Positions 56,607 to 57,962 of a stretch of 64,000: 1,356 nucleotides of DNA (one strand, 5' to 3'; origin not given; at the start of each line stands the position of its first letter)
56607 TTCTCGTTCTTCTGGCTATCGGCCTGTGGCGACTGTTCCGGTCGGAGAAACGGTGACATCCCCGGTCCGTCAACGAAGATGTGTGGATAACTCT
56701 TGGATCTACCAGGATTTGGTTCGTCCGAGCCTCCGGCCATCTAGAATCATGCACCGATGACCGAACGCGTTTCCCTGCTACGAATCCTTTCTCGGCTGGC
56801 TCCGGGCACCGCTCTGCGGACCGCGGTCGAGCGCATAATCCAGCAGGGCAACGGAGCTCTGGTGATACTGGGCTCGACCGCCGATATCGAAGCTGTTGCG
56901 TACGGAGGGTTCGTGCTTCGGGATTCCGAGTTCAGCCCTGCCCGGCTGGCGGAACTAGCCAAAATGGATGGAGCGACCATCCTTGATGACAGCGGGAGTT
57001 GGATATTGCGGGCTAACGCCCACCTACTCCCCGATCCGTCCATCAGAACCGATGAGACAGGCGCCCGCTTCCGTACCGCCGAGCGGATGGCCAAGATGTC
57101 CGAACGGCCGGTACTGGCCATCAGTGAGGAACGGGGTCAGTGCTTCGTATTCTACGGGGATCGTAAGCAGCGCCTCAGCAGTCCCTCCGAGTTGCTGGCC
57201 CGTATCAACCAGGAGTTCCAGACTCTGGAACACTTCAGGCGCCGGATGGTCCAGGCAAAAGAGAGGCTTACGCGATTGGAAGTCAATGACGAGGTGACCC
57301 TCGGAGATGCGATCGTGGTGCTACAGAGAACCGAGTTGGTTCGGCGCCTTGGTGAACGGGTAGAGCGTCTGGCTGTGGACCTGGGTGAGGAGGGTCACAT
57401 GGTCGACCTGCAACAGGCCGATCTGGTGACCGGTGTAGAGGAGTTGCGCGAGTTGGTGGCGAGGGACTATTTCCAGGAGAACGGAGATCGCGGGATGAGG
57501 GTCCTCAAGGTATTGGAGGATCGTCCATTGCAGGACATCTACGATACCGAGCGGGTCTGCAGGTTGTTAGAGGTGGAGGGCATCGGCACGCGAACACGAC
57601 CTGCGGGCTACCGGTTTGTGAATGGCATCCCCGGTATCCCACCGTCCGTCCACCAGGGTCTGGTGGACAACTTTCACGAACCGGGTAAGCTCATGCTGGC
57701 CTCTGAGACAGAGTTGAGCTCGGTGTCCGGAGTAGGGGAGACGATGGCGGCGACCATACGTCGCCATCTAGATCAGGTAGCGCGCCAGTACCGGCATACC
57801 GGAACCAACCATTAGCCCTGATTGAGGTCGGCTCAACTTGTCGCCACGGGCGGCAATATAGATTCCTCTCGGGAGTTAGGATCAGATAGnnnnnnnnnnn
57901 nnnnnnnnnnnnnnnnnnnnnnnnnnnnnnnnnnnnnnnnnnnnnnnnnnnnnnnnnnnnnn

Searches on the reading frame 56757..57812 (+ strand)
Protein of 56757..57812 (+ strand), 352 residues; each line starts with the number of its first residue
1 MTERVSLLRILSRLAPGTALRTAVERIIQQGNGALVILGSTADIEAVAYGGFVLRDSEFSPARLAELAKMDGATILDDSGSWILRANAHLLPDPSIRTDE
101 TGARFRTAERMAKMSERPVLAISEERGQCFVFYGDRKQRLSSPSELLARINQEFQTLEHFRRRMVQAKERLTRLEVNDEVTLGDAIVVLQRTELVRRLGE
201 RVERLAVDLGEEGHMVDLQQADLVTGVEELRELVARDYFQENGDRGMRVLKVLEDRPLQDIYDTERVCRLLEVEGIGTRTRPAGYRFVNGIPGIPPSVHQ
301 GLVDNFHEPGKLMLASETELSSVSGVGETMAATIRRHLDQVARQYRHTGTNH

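Call 4: search_protein_families(library=pfam, proteins=[window:56757-57812:+], max_evalue=0.01)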
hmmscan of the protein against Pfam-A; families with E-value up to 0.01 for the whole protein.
window:56757-57812:+ (352 aa): 5 families
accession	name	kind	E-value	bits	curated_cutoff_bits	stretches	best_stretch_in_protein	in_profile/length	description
PF10635.14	DisA-linker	-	5.4e-30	104.5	25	1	141-274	2-136/142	DisA bacterial checkpoint controller linker region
PF02457.21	DAC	-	3.9e-19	68.8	27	1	22-135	2-117/119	DisA bacterial checkpoint controller nucleotide-binding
PF12826.13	HHH_2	-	4.4e-06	27.2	27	1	290-340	7-57/64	Helix-hairpin-helix motif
PF14520.12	HHH_5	-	2.8e-05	25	27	1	288-338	4-55/57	Helix-hairpin-helix domain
PF00633.29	HHH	-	4.7e-05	23.5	24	1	311-336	4-29/30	Helix-hairpin-helix motif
